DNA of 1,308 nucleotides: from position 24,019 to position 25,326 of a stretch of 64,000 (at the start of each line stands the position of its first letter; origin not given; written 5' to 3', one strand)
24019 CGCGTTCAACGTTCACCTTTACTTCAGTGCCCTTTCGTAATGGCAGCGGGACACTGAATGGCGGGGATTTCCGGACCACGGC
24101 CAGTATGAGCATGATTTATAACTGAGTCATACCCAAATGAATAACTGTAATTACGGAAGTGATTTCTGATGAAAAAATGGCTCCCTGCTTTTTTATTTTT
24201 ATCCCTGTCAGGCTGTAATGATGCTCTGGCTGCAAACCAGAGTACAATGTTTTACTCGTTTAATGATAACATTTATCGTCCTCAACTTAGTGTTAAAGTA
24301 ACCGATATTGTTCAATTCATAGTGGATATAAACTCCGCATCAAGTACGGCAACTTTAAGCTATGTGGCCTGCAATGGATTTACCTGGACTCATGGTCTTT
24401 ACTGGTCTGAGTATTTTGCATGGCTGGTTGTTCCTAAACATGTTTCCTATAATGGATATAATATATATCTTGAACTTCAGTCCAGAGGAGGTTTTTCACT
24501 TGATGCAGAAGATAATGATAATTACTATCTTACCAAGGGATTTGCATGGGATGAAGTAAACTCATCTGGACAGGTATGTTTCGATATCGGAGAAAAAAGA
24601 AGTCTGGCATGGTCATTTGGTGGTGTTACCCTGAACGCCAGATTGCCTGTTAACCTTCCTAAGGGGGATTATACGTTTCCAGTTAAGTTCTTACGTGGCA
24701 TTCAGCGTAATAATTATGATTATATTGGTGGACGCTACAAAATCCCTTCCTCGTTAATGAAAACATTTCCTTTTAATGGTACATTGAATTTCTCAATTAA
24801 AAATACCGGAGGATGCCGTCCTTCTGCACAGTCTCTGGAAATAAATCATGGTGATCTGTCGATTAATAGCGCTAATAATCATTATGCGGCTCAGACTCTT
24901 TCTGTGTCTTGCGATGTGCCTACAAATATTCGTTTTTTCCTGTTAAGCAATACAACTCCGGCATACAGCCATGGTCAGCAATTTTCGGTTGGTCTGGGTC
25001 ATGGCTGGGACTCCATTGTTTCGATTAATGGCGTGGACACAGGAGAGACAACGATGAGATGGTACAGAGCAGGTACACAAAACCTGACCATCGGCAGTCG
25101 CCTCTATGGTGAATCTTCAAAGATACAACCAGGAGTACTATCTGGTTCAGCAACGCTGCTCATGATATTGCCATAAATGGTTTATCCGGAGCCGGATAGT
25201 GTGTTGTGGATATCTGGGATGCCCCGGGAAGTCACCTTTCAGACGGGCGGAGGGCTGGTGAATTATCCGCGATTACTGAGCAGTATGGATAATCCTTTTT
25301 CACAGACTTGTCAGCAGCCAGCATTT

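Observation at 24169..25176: PapG adhesin allele is not class II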

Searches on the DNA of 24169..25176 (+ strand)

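Call 7: search_dna_similar(query=window:24169-25176:+, collection=ecoli_genomes, mode=near, max_rows=30, rows=spread)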
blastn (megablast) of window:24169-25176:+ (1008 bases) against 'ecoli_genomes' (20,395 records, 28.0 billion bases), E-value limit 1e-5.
Records with a match: 624; places in all: 697; records where one place covers at least 80% of the query: 123.
Genomes with a match: 624 of 5426; with a place that covers at least 80% of the query: 123. Places per genome that has any: lowest 1, median 1, highest 3. On chromosomes: 697 places; on plasmids: 0.
Best place of each record, by identity: >=99% 68; 95-99% 477; 90-95% 79.
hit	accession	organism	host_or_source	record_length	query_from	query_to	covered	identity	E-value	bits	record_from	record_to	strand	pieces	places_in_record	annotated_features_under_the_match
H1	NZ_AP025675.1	Escherichia coli strain Rb-3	Homo sapiens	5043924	1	1008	100%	99.8%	0e+0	1851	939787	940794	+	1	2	papG-III: P fimbria tip G-adhesin PapG-III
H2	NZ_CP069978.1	Escherichia coli strain FDAARGOS_1299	Homo sapiens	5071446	1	1008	100%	99.7%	0e+0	1845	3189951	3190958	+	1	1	papG-III: P fimbria tip G-adhesin PapG-III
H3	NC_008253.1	Escherichia coli 536 strain 536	-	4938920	1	1008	100%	99.4%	0e+0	1829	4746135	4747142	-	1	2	papG-III: P fimbria tip G-adhesin PapG-III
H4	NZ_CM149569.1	Escherichia coli strain MEI3O-23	Soil surface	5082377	1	1008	100%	99.0%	0e+0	1807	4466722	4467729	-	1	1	papG-III: P fimbria tip G-adhesin PapG-III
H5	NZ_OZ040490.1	Escherichia coli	-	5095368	1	1008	100%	98.9%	0e+0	1801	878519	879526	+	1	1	papG-III: P fimbria tip G-adhesin PapG-III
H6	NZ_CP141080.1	Escherichia coli strain KE51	Homo sapiens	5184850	1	1008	100%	96.7%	0e+0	1676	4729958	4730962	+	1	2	papG-III: P fimbria tip G-adhesin PapG-III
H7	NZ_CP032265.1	Escherichia coli strain AR_0089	missing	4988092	622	1008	38%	95.1%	5e-171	610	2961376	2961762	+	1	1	papG-II: P fimbria tip G-adhesin PapG-II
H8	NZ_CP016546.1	Escherichia coli strain O177:H21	Homo sapiens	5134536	622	1008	38%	95.1%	5e-171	610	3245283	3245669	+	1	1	papG-II: P fimbria tip G-adhesin PapG-II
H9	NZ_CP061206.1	Escherichia coli strain DA61218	Homo sapiens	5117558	622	1008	38%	95.1%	5e-171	610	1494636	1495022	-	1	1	papG-II: P fimbria tip G-adhesin PapG-II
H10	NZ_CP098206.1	Escherichia coli strain Z0117EC0054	Canis lupus familiaris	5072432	622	1008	38%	95.1%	5e-171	610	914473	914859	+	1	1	papG-II: P fimbria tip G-adhesin PapG-II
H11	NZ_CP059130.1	Escherichia coli strain Ec55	Homo sapiens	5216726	622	1008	38%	95.1%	5e-171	610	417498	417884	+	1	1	papG-II: P fimbria tip G-adhesin PapG-II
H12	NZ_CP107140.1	Escherichia coli strain S4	human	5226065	622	1008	38%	95.1%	5e-171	610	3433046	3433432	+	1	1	papG-II: P fimbria tip G-adhesin PapG-II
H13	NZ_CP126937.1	Escherichia coli O2:K1:H4 strain APEC E19019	Gallus gallus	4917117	622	1008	38%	95.1%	5e-171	610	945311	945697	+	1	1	papG-II: P fimbria tip G-adhesin PapG-II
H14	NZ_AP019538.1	Escherichia coli strain THO-008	Homo sapiens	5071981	622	1008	38%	95.1%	5e-171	610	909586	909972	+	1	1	papG-II: P fimbria tip G-adhesin PapG-II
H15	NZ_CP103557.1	Escherichia coli O25b:H4-ST131 strain 4993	Homo sapiens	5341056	622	1008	38%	95.1%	5e-171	610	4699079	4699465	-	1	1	papG-II: P fimbria tip G-adhesin PapG-II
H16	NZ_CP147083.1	Escherichia coli strain JSWP006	municipal wastewater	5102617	622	1008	38%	95.1%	5e-171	610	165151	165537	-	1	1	papG-II: P fimbria tip G-adhesin PapG-II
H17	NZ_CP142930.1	Escherichia coli strain B20123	seawater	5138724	622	1008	38%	95.1%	5e-171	610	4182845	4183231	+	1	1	papG-II: P fimbria tip G-adhesin PapG-II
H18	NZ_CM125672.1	Escherichia coli strain 2020N21-110-24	not applicable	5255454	622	1008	38%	95.1%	5e-171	610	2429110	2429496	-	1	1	papG-II: P fimbria tip G-adhesin PapG-II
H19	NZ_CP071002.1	Escherichia coli strain ECO_2_R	Homo sapiens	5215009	622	1008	38%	95.1%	5e-171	610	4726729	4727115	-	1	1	papG-II: P fimbria tip G-adhesin PapG-II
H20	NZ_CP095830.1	Escherichia coli strain EC12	avian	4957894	622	1008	38%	95.1%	5e-171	610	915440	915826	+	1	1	papG-II: P fimbria tip G-adhesin PapG-II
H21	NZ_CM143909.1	Escherichia coli strain E01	Homo sapiens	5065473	622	1008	38%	95.1%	5e-171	610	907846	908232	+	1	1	papG-II: P fimbria tip G-adhesin PapG-II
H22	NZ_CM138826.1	Escherichia coli strain GIMC1410:G-002-25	Homo sapiens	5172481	622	1008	38%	95.1%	5e-171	610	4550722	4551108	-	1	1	papG-II: P fimbria tip G-adhesin PapG-II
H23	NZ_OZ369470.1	Escherichia coli strain Esc11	not applicable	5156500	622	1008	38%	95.1%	5e-171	610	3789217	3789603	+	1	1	papG-II: P fimbria tip G-adhesin PapG-II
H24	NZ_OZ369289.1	Escherichia coli strain Esc9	not applicable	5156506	622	1008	38%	95.1%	5e-171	610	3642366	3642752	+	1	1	papG-II: P fimbria tip G-adhesin PapG-II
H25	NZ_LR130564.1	Escherichia coli strain MS14387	Homo sapiens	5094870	622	1008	38%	95.1%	5e-171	610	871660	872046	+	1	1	papG-II: P fimbria tip G-adhesin PapG-II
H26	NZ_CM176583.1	Escherichia coli strain cS91a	Homo sapiens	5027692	622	1008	38%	95.1%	5e-171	610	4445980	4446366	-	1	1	papG-II: P fimbria tip G-adhesin PapG-II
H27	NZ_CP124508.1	Escherichia coli strain AVS0068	environmental: river near WWTP effluent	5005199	622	1008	38%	94.8%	2e-169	604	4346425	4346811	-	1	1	papG-II: P fimbria tip G-adhesin PapG-II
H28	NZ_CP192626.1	Escherichia coli strain C8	Homo sapiens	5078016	622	1008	38%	94.8%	2e-169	604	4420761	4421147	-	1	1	papG-II: P fimbria tip G-adhesin PapG-II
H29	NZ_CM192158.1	Escherichia coli strain CMZE087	Homo sapiens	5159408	622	1008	38%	94.8%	2e-169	604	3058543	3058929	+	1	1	papG-II: P fimbria tip G-adhesin PapG-II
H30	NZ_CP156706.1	Escherichia coli strain PKF11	Milvus migrans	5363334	857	1008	15%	98.0%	4e-67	265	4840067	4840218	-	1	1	PapG chaperone-binding domain-containing protein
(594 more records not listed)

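Call 9: search_dna_similar(query=window:24169-25176:+, collection=ecoli_genomes, mode=near, max_rows=40, rows=best)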
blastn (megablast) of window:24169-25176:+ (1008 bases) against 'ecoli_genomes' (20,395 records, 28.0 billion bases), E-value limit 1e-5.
Records with a match: 624; places in all: 697; records where one place covers at least 80% of the query: 123.
Genomes with a match: 624 of 5426; with a place that covers at least 80% of the query: 123. Places per genome that has any: lowest 1, median 1, highest 3. On chromosomes: 697 places; on plasmids: 0.
Best place of each record, by identity: >=99% 68; 95-99% 477; 90-95% 79.
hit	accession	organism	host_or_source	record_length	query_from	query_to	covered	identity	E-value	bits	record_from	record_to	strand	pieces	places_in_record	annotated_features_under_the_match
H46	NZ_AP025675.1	Escherichia coli strain Rb-3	Homo sapiens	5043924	1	1008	100%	99.8%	0e+0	1851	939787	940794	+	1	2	papG-III: P fimbria tip G-adhesin PapG-III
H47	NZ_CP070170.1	Escherichia coli strain FDAARGOS_1284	Homo sapiens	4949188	1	1008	100%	99.8%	0e+0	1851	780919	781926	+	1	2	papG-III: PapG carbohydrate binding domain-containing protein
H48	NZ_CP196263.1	Escherichia coli strain AH21F008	Homo sapiens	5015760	1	1008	100%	99.7%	0e+0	1862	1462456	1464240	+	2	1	PapG carbohydrate binding domain-containing protein | IS1-like element IS1A family transposase | papG-III: P fimbria tip G-adhesin PapG-III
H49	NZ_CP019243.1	Escherichia coli strain Combat2C1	Homo sapiens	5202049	1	1008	100%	99.7%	0e+0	1845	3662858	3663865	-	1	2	papG-III: P fimbria tip G-adhesin PapG-III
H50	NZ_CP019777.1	Escherichia coli NU14 strain NU14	Homo sapiens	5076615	1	1008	100%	99.7%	0e+0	1845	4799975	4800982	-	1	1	papG-III: P fimbria tip G-adhesin PapG-III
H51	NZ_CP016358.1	Escherichia coli strain K-15KW01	Homo sapiens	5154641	1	1008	100%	99.7%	0e+0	1845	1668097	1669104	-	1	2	papG-III: P fimbria tip G-adhesin PapG-III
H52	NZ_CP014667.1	Escherichia coli strain ECONIH2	-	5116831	1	1008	100%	99.7%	0e+0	1845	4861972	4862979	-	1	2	papG-III: P fimbria tip G-adhesin PapG-III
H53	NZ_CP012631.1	Escherichia coli strain SF-173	Homo sapiens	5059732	1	1008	100%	99.7%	0e+0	1845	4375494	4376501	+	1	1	papG-III: P fimbria tip G-adhesin PapG-III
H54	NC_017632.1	Escherichia coli UM146 strain UM146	-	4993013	1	1008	100%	99.7%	0e+0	1845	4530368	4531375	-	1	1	papG-III: P fimbria tip G-adhesin PapG-III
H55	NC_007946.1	Escherichia coli UTI89 strain UTI89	-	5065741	1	1008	100%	99.7%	0e+0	1845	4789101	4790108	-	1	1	papG-III: P fimbria tip G-adhesin PapG-III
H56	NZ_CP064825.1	Escherichia coli UTI89 strain UTI89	Homo sapiens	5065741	1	1008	100%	99.7%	0e+0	1845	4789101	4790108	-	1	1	papG-III: P fimbria tip G-adhesin PapG-III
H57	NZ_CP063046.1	Escherichia coli strain KC-Dl-1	Delphinapterus leucas (Beluga whale)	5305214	1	1008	100%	99.7%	0e+0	1845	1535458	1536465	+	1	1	papG-III: P fimbria tip G-adhesin PapG-III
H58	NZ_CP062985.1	Escherichia coli UTI89 strain UTI89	Homo sapiens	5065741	1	1008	100%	99.7%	0e+0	1845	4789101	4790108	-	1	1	papG-III: P fimbria tip G-adhesin PapG-III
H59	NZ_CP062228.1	Escherichia coli strain UTI89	Homo sapiens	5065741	1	1008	100%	99.7%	0e+0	1845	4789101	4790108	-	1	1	papG-III: P fimbria tip G-adhesin PapG-III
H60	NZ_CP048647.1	Escherichia coli strain GW-AmxH19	wastewater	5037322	1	1008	100%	99.7%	0e+0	1845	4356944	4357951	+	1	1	papG-III: P fimbria tip G-adhesin PapG-III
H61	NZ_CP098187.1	Escherichia coli strain Z0117EC0117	Canis lupus familiaris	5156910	1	1008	100%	99.7%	0e+0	1845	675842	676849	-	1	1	papG-III: P fimbria tip G-adhesin PapG-III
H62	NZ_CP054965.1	Escherichia coli strain STIN_95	Shatin WWTPs_95 WWTPs influent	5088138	1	1008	100%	99.7%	0e+0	1845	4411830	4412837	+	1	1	papG-III: P fimbria tip G-adhesin PapG-III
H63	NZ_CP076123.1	Escherichia coli strain F11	Homo sapiens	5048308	1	1008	100%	99.7%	0e+0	1845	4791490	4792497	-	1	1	papG-III: P fimbria tip G-adhesin PapG-III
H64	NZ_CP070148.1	Escherichia coli strain FDAARGOS_1297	Homo sapiens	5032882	1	1008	100%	99.7%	0e+0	1845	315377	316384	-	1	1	papG-III: P fimbria tip G-adhesin PapG-III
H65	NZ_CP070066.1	Escherichia coli strain FDAARGOS_1296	Homo sapiens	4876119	1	1008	100%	99.7%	0e+0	1845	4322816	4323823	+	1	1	papG-III: P fimbria tip G-adhesin PapG-III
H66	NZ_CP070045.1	Escherichia coli strain FDAARGOS_1303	Homo sapiens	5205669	1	1008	100%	99.7%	0e+0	1845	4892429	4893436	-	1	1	papG-III: P fimbria tip G-adhesin PapG-III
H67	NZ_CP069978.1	Escherichia coli strain FDAARGOS_1299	Homo sapiens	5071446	1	1008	100%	99.7%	0e+0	1845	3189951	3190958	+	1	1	papG-III: P fimbria tip G-adhesin PapG-III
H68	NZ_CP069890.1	Escherichia coli strain FDAARGOS_1295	Homo sapiens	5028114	1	1008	100%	99.7%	0e+0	1845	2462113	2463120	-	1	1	papG-III: P fimbria tip G-adhesin PapG-III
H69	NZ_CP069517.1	Escherichia coli strain FDAARGOS_1262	Homo sapiens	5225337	1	1008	100%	99.7%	0e+0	1845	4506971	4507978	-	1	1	papG-III: P fimbria tip G-adhesin PapG-III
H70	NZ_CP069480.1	Escherichia coli strain FDAARGOS_1257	Homo sapiens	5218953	1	1008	100%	99.7%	0e+0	1845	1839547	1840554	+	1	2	papG-III: P fimbria tip G-adhesin PapG-III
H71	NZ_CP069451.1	Escherichia coli strain FDAARGOS_1256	Homo sapiens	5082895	1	1008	100%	99.7%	0e+0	1845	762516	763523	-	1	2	papG-III: P fimbria tip G-adhesin PapG-III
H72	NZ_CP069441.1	Escherichia coli strain FDAARGOS_1261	Homo sapiens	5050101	1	1008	100%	99.7%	0e+0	1845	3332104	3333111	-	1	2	papG-III: P fimbria tip G-adhesin PapG-III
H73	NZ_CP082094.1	Escherichia coli strain MS15236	Homo sapiens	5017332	1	1008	100%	99.7%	0e+0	1845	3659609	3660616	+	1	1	papG-III: P fimbria tip G-adhesin PapG-III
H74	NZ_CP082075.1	Escherichia coli strain MS20658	Homo sapiens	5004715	1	1008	100%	99.7%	0e+0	1845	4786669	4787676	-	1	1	papG-III: P fimbria tip G-adhesin PapG-III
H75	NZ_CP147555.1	Escherichia coli strain GN05064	Homo sapiens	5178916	1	1008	100%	99.7%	0e+0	1845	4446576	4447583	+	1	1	papG-III: P fimbria tip G-adhesin PapG-III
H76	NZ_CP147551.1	Escherichia coli strain GN04979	Homo sapiens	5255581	1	1008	100%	99.7%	0e+0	1845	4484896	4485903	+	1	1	papG-III: P fimbria tip G-adhesin PapG-III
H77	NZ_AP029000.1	Escherichia coli strain GU2018_CL13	Homo sapiens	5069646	1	1008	100%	99.7%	0e+0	1845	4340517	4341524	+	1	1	papG-III: P fimbria tip G-adhesin PapG-III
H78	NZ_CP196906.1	Escherichia coli strain ECE170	Homo sapiens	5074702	1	1008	100%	99.7%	0e+0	1845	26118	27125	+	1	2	papG-III: P fimbria tip G-adhesin PapG-III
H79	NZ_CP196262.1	Escherichia coli strain AH21E028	Homo sapiens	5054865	1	1008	100%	99.7%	0e+0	1845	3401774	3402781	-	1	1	papG-III: P fimbria tip G-adhesin PapG-III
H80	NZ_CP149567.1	Escherichia coli strain 1410D004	Sus scrofa domesticus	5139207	1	1008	100%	99.7%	0e+0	1845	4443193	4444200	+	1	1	papG-III: P fimbria tip G-adhesin PapG-III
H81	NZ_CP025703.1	Escherichia coli strain BH100N substr. MG2017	Homo sapiens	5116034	1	1008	100%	99.6%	0e+0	1840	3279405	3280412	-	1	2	papG-III: P fimbria tip G-adhesin PapG-III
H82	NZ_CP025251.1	Escherichia coli strain BH100 substr. MG2017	Homo sapiens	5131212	1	1008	100%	99.6%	0e+0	1840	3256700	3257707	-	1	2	papG-III: P fimbria tip G-adhesin PapG-III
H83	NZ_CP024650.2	Escherichia coli strain BH100 substr. MG2014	Homo sapiens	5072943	1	1008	100%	99.6%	0e+0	1840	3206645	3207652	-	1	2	papG-III: P fimbria tip G-adhesin PapG-III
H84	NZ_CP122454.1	Escherichia coli strain 82.0311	Human urine sample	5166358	1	1008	100%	99.6%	0e+0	1840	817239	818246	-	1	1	papG-III: P fimbria tip G-adhesin PapG-III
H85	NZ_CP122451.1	Escherichia coli strain 82.0312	Human urine sample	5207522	1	1008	100%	99.6%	0e+0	1840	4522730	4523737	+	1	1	papG-III: P fimbria tip G-adhesin PapG-III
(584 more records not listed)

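Call 10: get_annotated_region(hit=H47, flank=12000)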
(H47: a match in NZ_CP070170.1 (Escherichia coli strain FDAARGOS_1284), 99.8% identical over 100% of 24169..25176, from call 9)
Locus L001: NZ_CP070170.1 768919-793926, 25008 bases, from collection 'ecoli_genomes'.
description: Escherichia coli strain FDAARGOS_1284 chromosome, complete genome
organism: Escherichia coli strain FDAARGOS_1284 (NCBI taxid 562)
replicon: chromosome; assembly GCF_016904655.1
host: Homo sapiens; source: missing; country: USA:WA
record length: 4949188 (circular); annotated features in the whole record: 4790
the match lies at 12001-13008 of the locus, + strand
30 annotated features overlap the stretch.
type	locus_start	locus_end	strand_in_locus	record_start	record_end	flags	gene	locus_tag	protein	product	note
CDS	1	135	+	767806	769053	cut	pgtA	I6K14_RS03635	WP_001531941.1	two-component system response regulator PgtA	-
CDS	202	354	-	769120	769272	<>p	-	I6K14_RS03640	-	integrase core domain-containing protein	incomplete; partial in the middle of a contig; missing N-terminus and C-terminus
CDS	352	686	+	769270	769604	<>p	-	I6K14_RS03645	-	helix-turn-helix domain-containing protein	frameshifted; incomplete; partial in the middle of a contig; missing N-terminus and C-terminus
CDS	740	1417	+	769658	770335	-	tnpA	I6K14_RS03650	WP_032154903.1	IS66-like element accessory protein TnpA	-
CDS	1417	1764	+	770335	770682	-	tnpB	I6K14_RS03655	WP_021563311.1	IS66 family insertion sequence element accessory protein TnpB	TnpB, as the term is used for proteins encoded by IS66 family insertion elements, is considered an accessory protein, ...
CDS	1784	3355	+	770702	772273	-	tnpC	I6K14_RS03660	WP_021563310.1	IS66 family transposase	-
CDS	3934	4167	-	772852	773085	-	papI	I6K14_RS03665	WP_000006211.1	major pilus subunit operon transcriptional regulator PapI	-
CDS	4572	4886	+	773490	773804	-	-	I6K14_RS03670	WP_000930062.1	adhesin biosynthesis transcription regulatory family protein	-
CDS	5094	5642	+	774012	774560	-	papA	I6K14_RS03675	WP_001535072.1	P fimbria major subunit PapA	-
CDS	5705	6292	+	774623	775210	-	-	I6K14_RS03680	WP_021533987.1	fimbrial protein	-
CDS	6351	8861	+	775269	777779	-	papC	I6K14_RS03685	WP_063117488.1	P fimbrial usher protein PapC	-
CDS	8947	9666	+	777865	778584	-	-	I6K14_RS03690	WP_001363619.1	fimbrial biogenesis chaperone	-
CDS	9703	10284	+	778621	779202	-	-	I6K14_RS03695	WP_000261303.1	pilus-assembly fibrillin subunit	-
CDS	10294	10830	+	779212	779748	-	-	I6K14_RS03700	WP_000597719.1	fimbrial protein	-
CDS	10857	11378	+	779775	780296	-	papE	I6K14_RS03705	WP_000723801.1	P fimbrial minor subunit PapE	-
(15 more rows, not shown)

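Call 17: search_dna_similar(query=window:24229-24810:+, collection=ecoli_genomes, mode=distant, max_rows=40, rows=spread)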
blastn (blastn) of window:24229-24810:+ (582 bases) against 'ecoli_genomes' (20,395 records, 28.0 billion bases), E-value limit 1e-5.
Records with a match: 127; places in all: 157; records where one place covers at least 80% of the query: 123.
Genomes with a match: 127 of 5426; with a place that covers at least 80% of the query: 123. Places per genome that has any: lowest 1, median 1, highest 2. On chromosomes: 156 places; on plasmids: 1.
Best place of each record, by identity: >=99% 46; 95-99% 77; 60-80% 4.
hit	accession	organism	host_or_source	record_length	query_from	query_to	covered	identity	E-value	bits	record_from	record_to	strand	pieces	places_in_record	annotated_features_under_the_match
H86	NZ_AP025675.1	Escherichia coli strain Rb-3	Homo sapiens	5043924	1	582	100%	99.7%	0e+0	1041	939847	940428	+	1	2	papG-III: P fimbria tip G-adhesin PapG-III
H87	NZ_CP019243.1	Escherichia coli strain Combat2C1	Homo sapiens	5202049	1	582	100%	99.5%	0e+0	1037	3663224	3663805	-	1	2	papG-III: P fimbria tip G-adhesin PapG-III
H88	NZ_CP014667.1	Escherichia coli strain ECONIH2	-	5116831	1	582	100%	99.5%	0e+0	1037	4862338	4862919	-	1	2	papG-III: P fimbria tip G-adhesin PapG-III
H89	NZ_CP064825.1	Escherichia coli UTI89 strain UTI89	Homo sapiens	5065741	1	582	100%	99.5%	0e+0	1037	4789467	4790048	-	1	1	papG-III: P fimbria tip G-adhesin PapG-III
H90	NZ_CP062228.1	Escherichia coli strain UTI89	Homo sapiens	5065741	1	582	100%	99.5%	0e+0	1037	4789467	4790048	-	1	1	papG-III: P fimbria tip G-adhesin PapG-III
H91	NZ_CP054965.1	Escherichia coli strain STIN_95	Shatin WWTPs_95 WWTPs influent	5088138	1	582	100%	99.5%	0e+0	1037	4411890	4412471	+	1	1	papG-III: P fimbria tip G-adhesin PapG-III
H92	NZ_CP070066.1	Escherichia coli strain FDAARGOS_1296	Homo sapiens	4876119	1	582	100%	99.5%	0e+0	1037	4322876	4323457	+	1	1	papG-III: P fimbria tip G-adhesin PapG-III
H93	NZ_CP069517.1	Escherichia coli strain FDAARGOS_1262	Homo sapiens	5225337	1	582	100%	99.5%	0e+0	1037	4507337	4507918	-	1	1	papG-III: P fimbria tip G-adhesin PapG-III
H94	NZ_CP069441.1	Escherichia coli strain FDAARGOS_1261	Homo sapiens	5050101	1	582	100%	99.5%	0e+0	1037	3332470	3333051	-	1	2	papG-III: P fimbria tip G-adhesin PapG-III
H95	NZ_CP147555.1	Escherichia coli strain GN05064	Homo sapiens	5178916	1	582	100%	99.5%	0e+0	1037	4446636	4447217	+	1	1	papG-III: P fimbria tip G-adhesin PapG-III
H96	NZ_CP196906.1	Escherichia coli strain ECE170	Homo sapiens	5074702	1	582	100%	99.5%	0e+0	1037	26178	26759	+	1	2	papG-III: P fimbria tip G-adhesin PapG-III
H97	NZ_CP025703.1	Escherichia coli strain BH100N substr. MG2017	Homo sapiens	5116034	1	582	100%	99.3%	0e+0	1032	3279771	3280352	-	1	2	papG-III: P fimbria tip G-adhesin PapG-III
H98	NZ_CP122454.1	Escherichia coli strain 82.0311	Human urine sample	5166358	1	582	100%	99.3%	0e+0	1032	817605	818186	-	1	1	papG-III: P fimbria tip G-adhesin PapG-III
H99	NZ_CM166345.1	Escherichia coli strain CH4811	Homo sapiens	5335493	1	582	100%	99.3%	0e+0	1032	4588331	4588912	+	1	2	papG-III: P fimbria tip G-adhesin PapG-III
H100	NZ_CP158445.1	Escherichia coli strain 536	Homo sapiens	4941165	1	582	100%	99.1%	0e+0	1028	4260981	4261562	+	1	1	papG-III: P fimbria tip G-adhesin PapG-III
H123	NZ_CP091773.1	Escherichia coli strain SWYH.B349aT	Equus ferus caballus (Thoroughbred)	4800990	9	582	99%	95.6%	0e+0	923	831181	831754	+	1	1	papG-III: P fimbria tip G-adhesin PapG-III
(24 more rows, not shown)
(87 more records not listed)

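Call 40: get_annotated_region(hit=H55, flank=1500)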
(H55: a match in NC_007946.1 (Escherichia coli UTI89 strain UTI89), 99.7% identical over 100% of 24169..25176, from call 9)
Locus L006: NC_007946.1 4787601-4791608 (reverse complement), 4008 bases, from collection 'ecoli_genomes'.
description: Escherichia coli UTI89, complete sequence
organism: Escherichia coli UTI89 strain UTI89 (NCBI taxid 364106)
replicon: chromosome; assembly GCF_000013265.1
host: -; source: -; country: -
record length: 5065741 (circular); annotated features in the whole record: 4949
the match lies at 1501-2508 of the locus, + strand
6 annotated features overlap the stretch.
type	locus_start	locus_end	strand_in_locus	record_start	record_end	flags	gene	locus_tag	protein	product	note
CDS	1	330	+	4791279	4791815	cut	-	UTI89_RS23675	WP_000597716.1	fimbrial protein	-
CDS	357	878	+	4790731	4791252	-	-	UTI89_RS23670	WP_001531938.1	fimbrial protein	-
CDS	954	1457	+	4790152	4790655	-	papF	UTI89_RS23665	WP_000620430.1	P fimbrial tip protein PapF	-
CDS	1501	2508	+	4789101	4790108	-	papG-III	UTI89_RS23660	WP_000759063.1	P fimbria tip G-adhesin PapG-III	-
CDS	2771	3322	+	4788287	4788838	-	papX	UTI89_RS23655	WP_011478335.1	HTH-type transcriptional regulator PapX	-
CDS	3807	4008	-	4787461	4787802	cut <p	-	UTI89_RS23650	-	GTP-binding protein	frameshifted; incomplete; partial in the middle of a contig; missing N-terminus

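Call 41: get_annotated_region(hit=H3, flank=1500)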
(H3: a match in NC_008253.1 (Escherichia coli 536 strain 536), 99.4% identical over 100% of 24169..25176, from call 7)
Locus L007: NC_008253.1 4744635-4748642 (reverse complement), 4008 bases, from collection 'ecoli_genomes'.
description: Escherichia coli 536, complete sequence
organism: Escherichia coli 536 strain 536 (NCBI taxid 362663)
replicon: chromosome; assembly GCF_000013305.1
host: -; source: -; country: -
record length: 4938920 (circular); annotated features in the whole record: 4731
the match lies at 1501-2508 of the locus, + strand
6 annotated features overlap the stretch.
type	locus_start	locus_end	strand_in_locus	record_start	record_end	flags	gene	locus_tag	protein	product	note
CDS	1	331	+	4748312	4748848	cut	-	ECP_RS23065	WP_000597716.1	fimbrial protein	-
CDS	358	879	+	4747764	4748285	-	-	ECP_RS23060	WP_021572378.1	fimbrial protein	-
CDS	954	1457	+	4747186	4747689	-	papF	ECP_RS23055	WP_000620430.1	P fimbrial tip protein PapF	-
CDS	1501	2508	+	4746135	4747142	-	papG-III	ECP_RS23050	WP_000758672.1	P fimbria tip G-adhesin PapG-III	-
CDS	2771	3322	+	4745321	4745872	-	papX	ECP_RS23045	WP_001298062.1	HTH-type transcriptional regulator PapX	-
CDS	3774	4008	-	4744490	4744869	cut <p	-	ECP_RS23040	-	GTP-binding protein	frameshifted; incomplete; partial in the middle of a contig; missing N-terminus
